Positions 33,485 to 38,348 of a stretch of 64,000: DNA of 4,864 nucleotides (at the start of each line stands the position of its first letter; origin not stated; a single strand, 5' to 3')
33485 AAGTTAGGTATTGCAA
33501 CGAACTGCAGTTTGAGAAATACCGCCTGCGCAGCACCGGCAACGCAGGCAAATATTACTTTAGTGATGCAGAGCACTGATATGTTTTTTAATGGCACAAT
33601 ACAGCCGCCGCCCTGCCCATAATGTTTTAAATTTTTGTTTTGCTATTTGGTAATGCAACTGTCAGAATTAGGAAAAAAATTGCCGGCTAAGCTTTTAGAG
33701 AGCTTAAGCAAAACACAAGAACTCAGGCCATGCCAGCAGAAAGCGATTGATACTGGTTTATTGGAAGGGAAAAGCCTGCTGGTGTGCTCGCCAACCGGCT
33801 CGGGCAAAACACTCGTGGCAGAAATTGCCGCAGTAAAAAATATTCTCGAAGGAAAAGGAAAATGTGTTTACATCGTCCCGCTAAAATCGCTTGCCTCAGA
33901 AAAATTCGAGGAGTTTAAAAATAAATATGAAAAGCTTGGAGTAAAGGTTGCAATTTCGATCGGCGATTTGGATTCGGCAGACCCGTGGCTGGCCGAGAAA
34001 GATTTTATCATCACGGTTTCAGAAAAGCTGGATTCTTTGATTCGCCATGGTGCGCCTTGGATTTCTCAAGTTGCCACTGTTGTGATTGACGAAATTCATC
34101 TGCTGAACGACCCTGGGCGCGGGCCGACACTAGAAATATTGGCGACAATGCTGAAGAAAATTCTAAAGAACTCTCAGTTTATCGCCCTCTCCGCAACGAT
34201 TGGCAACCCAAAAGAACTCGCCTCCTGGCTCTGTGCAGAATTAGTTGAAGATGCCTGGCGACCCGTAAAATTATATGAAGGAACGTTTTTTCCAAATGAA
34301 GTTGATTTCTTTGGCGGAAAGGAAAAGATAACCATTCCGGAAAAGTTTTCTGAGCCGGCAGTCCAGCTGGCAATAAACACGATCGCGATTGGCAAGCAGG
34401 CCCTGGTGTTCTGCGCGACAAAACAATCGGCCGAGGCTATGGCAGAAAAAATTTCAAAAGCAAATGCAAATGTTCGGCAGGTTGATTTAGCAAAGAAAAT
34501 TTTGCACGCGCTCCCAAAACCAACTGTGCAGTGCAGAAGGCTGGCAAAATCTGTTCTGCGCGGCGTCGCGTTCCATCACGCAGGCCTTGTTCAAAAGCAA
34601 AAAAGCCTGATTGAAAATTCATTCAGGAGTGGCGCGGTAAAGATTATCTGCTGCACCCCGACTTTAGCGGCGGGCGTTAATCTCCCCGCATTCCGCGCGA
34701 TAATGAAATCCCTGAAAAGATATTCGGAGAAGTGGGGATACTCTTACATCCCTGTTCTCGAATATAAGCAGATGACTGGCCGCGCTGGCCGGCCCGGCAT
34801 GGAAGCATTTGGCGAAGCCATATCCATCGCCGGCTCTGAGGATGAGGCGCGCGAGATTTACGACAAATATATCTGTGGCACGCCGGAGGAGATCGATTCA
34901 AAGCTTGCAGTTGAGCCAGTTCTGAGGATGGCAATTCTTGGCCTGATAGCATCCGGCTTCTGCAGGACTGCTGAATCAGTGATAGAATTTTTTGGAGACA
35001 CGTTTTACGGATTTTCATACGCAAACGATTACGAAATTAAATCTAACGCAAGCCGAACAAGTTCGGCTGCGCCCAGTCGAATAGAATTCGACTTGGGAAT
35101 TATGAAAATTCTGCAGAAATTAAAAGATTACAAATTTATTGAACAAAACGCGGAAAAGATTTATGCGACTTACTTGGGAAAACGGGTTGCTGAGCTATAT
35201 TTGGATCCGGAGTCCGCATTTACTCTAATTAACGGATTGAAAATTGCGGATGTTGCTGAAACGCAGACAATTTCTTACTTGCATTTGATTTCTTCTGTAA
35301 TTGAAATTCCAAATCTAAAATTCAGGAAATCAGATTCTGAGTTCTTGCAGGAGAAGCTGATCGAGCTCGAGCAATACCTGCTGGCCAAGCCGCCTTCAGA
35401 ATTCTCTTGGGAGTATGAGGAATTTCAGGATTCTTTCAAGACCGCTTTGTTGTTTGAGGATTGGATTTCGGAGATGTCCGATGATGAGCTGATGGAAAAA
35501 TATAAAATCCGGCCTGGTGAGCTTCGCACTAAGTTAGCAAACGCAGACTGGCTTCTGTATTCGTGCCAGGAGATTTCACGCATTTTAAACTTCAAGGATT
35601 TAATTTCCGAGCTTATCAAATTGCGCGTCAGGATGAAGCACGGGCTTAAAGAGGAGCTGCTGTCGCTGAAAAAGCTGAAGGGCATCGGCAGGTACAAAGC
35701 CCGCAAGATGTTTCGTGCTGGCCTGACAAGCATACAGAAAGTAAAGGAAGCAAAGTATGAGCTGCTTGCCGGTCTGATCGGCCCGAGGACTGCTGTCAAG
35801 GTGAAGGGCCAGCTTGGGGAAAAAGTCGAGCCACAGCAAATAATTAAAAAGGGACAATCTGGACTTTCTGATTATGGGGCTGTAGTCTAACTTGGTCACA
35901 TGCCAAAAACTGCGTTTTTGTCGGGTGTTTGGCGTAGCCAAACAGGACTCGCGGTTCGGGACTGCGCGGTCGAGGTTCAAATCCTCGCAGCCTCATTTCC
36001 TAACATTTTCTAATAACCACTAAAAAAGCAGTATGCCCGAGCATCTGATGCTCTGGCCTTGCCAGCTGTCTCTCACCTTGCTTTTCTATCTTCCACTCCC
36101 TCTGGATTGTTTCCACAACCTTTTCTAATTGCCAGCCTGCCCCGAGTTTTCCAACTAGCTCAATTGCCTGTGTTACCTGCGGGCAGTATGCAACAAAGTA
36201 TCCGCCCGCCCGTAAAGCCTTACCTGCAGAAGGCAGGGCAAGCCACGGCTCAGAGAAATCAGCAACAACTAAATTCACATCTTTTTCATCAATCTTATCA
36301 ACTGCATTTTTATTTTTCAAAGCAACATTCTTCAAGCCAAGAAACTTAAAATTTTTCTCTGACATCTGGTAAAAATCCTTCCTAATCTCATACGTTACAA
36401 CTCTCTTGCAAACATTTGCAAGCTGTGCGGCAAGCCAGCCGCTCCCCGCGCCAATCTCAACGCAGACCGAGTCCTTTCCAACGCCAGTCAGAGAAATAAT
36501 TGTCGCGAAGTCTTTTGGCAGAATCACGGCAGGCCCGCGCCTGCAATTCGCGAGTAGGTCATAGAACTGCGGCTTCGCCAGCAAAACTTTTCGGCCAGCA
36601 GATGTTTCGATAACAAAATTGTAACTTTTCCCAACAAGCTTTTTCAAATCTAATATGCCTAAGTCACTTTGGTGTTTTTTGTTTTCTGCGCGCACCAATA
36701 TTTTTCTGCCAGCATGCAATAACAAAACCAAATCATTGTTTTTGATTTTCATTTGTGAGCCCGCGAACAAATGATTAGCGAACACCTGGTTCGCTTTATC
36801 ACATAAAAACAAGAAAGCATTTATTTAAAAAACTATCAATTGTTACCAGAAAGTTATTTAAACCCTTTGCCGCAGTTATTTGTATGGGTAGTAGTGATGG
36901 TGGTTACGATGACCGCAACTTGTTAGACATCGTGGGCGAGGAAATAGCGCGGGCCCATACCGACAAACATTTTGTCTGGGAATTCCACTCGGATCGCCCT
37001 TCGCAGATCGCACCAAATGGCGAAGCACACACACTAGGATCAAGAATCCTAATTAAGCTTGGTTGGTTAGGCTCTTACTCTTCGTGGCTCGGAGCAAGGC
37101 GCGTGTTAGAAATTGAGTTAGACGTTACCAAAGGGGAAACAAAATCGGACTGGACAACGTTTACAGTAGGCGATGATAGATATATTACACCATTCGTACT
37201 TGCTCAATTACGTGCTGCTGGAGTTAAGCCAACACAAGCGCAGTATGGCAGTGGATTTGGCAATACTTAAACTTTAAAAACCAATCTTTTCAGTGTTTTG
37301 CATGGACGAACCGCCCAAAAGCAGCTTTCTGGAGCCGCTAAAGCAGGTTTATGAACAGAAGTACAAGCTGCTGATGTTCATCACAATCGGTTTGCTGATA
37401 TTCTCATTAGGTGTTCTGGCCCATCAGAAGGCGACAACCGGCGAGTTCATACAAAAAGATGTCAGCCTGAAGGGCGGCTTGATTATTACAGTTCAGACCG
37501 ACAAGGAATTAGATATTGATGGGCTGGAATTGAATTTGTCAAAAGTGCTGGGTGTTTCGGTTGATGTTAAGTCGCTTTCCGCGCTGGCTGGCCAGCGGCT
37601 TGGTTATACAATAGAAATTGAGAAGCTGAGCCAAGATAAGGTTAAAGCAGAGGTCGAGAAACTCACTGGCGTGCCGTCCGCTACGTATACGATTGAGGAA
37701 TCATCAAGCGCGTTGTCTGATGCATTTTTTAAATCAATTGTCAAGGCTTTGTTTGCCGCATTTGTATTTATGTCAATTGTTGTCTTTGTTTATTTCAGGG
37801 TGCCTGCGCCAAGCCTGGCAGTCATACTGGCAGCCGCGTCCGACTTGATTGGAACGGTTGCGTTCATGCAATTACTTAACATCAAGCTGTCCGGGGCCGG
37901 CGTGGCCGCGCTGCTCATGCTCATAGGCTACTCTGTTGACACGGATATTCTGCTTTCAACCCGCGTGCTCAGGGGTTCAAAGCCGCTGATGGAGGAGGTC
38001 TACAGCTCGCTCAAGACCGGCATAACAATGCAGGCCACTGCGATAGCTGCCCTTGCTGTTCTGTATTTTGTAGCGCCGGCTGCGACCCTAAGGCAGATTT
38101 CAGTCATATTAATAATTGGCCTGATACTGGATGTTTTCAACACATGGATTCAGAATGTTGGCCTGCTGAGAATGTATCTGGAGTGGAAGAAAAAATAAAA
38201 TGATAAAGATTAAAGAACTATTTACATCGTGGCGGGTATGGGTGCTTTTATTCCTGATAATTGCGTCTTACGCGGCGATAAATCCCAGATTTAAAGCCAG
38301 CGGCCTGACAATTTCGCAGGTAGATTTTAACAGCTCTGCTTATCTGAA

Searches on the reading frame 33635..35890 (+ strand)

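Call 4: search_protein_families(library=pfam, max_evalue=0.1, proteins=[window:33635-35890:+])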
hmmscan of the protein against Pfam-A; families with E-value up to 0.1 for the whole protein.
window:33635-35890:+ (751 aa): 14 families
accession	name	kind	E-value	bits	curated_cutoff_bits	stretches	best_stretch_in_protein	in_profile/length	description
PF00270.35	DEAD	-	3.6e-35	121.6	26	1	31-194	1-166/167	DEAD/DEAH box helicase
PF21280.2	Helicase_dom4_arc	-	1.1e-33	116.2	27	1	547-670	2-125/125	Archaeal helicase, domain 4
PF00271.37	Helicase_C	-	2.9e-11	44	23.5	1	310-388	41-110/110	Helicase conserved C-terminal domain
PF04851.21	ResIII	-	6.6e-11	42.8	22.5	1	29-189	3-162/164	Type III restriction enzyme, res subunit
PF22527.2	DEXQc_Suv3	-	1.2e-05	25.4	27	1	49-165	17-113/154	DEXQ-box helicase domain of Suv3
PF06745.19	ATPase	-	4.1e-05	23.5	26.6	1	38-159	12-134/231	KaiC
PF07517.20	SecA_DEAD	-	0.00018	21.3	24.6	1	53-114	98-158/290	SecA DEAD-like domain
PF14520.12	HHH_5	-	0.0004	21.3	27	1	677-724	3-52/57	Helix-hairpin-helix domain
PF13401.12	AAA_22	-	0.029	15.1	27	0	46-174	6-109/130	AAA domain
PF20720.3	nSTAND3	-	0.04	14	27.2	0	42-80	14-51/155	Novel STAND NTPase 3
PF20470.4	HTH_61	-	0.055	14.3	24.3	0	411-502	17-91/92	Helix-turn-helix domain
PF10391.15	DNA_pol_lambd_f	-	0.066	13.5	29.8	0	683-707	8-32/51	Fingers domain of DNA polymerase lambda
PF13245.12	AAA_19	-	0.079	13.6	25.1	0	34-95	1-61/134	AAA domain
PF00633.29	HHH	-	0.099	13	24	0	678-691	13-26/30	Helix-hairpin-helix motif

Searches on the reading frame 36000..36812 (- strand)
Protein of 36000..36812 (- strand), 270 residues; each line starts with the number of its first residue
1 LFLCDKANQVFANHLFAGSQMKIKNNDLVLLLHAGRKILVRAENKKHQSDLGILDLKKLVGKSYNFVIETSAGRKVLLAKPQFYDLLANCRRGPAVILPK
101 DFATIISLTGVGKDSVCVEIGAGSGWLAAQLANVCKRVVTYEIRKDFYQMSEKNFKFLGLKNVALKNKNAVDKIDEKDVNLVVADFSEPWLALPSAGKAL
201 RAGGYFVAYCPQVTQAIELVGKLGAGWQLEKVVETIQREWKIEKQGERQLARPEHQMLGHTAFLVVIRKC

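Call 4: search_protein_families(library=pfam, max_evalue=0.1, proteins=[window:36000-36812:-])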
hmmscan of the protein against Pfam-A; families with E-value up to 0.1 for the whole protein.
window:36000-36812:- (270 aa): 9 families
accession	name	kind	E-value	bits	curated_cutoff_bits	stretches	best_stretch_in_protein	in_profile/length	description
PF08704.16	GCD14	-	1.5e-10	41.6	26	1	96-245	23-182/247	tRNA methyltransferase complex GCD14 subunit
PF00398.26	RrnaAD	-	6.2e-08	32.5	24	1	105-169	22-84/263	Ribosomal RNA adenine dimethylase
PF02390.23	Methyltransf_4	-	1.2e-05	25.3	24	1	114-190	2-84/173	Putative methyltransferase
PF01135.25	PCMT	-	9.4e-05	22.7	20.3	1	99-166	59-129/210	Protein-L-isoaspartate(D-aspartate) O-methyltransferase (PCMT)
PF05175.20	MTS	-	0.00059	20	23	1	116-184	34-104/170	Methyltransferase small domain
PF08241.18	Methyltransf_11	-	0.00093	20.2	21.2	1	118-207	1-94/95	Methyltransferase domain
PF13649.12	Methyltransf_25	-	0.0022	19.1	27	1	118-186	2-72/97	Methyltransferase domain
PF13679.12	Methyltransf_32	-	0.068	13.6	27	0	113-177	25-100/143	Methyltransferase domain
PF08242.18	Methyltransf_12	-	0.088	14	30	0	118-184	1-71/98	Methyltransferase domain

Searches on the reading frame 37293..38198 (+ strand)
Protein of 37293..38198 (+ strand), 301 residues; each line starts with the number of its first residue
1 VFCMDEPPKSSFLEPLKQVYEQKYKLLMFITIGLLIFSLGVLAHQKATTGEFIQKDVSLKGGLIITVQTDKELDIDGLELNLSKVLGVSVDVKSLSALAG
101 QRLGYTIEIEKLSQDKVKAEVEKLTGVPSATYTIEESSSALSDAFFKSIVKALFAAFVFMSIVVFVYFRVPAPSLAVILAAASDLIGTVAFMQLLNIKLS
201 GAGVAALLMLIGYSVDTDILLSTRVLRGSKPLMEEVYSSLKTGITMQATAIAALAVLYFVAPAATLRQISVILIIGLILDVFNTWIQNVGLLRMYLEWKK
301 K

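Call 18: search_protein_families(library=pfam, max_evalue=0.01, proteins=[window:37293-38198:+])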
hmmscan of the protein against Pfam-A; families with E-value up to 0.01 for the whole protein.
window:37293-38198:+ (301 aa): 1 family
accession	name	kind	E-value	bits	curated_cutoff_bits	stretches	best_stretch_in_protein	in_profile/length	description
PF02355.23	SecD_SecF_C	-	1.1e-27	97.1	20.5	1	128-296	12-187/189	Protein export membrane protein SecD/SecF, C-terminal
